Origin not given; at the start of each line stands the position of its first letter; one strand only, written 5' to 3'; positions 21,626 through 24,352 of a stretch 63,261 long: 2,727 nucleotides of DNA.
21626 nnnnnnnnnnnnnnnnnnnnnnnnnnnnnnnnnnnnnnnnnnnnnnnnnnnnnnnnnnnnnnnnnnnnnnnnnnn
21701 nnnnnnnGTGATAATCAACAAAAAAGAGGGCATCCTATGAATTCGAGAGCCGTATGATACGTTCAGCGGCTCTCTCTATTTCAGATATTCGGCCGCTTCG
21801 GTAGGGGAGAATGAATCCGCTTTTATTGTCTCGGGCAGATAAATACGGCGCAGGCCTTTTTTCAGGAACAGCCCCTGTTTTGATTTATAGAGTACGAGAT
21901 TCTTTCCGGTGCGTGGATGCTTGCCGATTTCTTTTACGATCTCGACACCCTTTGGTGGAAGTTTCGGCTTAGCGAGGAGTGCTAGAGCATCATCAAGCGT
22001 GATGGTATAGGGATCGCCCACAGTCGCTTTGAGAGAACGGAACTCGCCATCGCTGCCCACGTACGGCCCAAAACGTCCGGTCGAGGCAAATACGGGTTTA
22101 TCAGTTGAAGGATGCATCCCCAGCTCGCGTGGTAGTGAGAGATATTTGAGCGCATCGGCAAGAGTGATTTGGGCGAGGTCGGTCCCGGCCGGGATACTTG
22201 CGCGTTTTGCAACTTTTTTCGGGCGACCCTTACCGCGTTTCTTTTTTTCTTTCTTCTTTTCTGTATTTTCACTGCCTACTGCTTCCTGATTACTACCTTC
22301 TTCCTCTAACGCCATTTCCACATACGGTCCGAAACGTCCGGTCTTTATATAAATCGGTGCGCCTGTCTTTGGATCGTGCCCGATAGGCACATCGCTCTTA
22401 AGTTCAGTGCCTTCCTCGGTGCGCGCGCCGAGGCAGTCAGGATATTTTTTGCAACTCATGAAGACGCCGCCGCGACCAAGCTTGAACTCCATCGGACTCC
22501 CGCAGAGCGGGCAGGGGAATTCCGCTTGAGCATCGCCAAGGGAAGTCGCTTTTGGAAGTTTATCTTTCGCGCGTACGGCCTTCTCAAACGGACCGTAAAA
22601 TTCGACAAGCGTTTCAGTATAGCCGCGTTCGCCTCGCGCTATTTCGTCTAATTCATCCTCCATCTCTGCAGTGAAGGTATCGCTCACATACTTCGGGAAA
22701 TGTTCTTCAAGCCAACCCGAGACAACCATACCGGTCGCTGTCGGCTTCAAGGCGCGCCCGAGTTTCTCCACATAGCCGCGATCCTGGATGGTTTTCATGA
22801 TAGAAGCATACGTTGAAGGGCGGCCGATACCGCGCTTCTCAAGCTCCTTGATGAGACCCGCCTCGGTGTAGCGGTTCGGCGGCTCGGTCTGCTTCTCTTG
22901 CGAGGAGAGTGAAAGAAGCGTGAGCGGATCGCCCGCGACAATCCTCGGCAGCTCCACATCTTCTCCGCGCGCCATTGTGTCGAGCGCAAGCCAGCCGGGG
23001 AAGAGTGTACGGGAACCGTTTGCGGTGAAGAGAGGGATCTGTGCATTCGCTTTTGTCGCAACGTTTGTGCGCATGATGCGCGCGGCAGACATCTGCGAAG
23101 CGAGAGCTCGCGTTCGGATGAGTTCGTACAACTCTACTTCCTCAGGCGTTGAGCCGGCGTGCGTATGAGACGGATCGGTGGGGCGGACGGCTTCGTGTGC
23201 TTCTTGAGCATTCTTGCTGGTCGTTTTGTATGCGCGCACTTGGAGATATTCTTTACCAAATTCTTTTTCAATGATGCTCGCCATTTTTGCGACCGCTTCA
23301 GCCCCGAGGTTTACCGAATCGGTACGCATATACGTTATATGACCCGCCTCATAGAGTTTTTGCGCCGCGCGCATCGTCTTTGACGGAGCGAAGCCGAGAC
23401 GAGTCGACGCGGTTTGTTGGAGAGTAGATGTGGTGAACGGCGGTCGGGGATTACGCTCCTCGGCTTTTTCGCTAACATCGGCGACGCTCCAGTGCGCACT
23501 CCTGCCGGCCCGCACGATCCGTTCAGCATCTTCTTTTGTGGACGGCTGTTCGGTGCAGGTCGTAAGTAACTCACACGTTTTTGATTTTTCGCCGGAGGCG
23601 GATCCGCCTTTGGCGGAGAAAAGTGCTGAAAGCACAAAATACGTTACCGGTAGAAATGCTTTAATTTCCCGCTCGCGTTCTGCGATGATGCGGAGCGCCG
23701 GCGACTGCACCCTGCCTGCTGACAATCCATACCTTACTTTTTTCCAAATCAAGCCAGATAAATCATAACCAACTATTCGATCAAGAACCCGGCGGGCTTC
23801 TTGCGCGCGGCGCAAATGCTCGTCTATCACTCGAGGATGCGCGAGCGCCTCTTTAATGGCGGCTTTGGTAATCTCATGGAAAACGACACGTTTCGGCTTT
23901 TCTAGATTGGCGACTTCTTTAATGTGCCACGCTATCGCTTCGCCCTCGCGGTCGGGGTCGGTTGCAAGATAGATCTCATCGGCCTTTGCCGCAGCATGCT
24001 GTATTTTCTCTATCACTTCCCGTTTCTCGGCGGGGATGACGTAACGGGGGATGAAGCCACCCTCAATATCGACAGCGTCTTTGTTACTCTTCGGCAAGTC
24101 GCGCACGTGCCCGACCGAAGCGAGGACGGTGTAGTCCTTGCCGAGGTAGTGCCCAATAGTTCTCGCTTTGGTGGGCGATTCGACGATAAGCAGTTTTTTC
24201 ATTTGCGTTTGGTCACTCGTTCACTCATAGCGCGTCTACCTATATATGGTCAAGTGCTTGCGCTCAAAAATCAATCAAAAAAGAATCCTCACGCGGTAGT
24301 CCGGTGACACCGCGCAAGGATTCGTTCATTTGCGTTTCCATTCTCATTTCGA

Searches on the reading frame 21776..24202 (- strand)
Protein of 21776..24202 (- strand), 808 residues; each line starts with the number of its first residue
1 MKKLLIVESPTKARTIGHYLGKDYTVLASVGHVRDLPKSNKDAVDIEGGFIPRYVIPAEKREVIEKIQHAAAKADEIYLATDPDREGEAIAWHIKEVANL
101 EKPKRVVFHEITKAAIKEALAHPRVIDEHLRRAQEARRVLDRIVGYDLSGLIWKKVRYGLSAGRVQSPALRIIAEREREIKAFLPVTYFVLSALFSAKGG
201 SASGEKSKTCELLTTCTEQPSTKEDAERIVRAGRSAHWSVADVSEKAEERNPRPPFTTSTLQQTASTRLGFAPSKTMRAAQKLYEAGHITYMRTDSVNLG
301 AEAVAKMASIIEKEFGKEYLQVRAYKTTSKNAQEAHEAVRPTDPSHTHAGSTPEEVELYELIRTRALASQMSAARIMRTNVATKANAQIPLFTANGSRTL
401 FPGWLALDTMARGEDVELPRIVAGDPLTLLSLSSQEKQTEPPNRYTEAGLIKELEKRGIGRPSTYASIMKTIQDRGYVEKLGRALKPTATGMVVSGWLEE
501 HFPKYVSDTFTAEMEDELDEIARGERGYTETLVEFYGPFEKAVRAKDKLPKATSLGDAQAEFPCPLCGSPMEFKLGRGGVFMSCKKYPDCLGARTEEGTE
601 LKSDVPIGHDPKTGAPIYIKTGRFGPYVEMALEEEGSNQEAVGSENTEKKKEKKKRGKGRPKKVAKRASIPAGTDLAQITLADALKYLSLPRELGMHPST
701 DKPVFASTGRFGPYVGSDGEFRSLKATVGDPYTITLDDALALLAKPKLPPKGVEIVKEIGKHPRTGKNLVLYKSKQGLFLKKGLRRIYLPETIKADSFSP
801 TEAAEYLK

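Call 19: search_protein_families(library=pfam, proteins=[window:21776-24202:-], max_evalue=0.001)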
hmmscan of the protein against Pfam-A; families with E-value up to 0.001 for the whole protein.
window:21776-24202:- (808 aa): 4 families
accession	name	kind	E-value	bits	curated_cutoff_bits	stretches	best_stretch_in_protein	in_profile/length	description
PF01131.25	Topoisom_bac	-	2.1e-114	383.2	35.1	1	126-530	2-408/411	DNA topoisomerase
PF13368.11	Toprim_C_rpt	-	2.9e-28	98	22.3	2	697-747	1-50/57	Topoisomerase C-terminal repeat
PF01751.28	Toprim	-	1.7e-23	83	23.1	1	4-111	2-96/96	Toprim domain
PF01396.24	Zn_ribbon_Top1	-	7.2e-09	35.7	32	1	564-591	4-31/39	Topoisomerase DNA binding C4 zinc finger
